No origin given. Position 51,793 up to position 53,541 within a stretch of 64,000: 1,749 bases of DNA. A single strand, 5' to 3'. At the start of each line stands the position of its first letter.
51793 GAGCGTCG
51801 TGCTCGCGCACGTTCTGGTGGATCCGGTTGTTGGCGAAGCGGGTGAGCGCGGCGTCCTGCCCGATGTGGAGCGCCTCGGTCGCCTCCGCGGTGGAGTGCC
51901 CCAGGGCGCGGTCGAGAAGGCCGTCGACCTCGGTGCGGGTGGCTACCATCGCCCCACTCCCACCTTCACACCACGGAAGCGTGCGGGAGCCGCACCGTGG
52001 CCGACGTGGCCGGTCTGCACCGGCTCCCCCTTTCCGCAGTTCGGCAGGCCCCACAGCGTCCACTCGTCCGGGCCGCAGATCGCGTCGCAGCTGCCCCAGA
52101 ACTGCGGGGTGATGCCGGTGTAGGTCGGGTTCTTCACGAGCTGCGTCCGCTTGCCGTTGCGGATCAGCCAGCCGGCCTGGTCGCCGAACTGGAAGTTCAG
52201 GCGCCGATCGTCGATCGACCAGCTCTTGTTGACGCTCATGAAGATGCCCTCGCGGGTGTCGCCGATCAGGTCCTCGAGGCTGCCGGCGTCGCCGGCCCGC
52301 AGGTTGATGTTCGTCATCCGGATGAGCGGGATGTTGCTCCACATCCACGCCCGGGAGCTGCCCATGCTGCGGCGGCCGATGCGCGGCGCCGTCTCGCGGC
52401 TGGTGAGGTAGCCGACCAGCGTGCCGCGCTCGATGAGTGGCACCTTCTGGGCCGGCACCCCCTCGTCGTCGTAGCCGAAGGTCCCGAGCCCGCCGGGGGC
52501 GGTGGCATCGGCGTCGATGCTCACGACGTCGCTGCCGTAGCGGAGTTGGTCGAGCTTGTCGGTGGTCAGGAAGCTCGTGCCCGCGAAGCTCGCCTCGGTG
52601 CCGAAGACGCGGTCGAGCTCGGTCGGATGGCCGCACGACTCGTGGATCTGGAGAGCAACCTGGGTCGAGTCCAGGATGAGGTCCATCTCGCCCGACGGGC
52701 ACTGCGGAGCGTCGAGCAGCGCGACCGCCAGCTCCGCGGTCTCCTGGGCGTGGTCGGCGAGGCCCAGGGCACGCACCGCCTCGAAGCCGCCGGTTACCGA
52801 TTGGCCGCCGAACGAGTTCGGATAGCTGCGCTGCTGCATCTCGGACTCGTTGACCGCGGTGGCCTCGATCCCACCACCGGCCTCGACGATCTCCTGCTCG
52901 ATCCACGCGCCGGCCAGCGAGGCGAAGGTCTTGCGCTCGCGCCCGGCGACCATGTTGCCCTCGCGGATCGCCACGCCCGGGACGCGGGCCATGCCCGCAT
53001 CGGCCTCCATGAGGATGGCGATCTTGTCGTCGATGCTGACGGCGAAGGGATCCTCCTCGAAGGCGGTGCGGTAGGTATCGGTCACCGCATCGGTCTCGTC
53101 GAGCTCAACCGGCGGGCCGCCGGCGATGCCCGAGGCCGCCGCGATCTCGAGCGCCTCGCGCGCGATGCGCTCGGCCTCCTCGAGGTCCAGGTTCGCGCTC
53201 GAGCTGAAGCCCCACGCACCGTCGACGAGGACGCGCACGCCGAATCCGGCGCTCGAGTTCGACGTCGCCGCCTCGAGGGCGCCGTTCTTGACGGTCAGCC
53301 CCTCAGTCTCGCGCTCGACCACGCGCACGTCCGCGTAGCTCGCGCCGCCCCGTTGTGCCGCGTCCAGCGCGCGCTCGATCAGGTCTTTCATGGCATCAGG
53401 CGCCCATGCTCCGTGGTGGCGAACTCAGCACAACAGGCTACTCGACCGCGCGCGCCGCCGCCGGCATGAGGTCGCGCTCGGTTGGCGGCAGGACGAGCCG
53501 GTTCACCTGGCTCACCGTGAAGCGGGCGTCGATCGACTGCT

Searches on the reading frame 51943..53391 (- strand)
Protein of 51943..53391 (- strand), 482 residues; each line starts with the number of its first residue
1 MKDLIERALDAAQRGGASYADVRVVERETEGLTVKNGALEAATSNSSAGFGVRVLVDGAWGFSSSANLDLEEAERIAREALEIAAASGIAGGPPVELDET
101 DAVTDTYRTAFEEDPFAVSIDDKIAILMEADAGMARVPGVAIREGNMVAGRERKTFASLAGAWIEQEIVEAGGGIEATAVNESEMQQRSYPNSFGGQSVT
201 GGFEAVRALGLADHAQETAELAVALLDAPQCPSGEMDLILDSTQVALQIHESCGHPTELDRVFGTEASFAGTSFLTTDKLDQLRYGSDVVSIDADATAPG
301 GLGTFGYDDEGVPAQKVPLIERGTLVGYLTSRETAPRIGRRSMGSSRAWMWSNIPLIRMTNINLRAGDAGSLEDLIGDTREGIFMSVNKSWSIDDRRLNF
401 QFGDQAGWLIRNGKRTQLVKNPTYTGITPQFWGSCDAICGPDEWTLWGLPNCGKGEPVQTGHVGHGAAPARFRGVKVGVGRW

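Call 75: search_protein_families(library=pfam, proteins=[window:51943-53391:-], max_evalue=0.00001)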
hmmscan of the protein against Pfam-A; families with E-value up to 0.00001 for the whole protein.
window:51943-53391:- (482 aa): 3 families
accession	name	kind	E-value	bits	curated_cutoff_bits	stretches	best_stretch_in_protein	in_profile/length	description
PF19289.4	PmbA_TldD_3rd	-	8.5e-36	123.6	22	1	233-443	1-201/220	PmbA/TldA metallopeptidase C-terminal domain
PF01523.21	PmbA_TldD_1st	-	2.3e-17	63.3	20.9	1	20-84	1-65/65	PmbA/TldA metallopeptidase domain 1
PF19290.4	PmbA_TldD_2nd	-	6.3e-10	39.9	20.9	1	114-226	2-109/109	PmbA/TldA metallopeptidase central domain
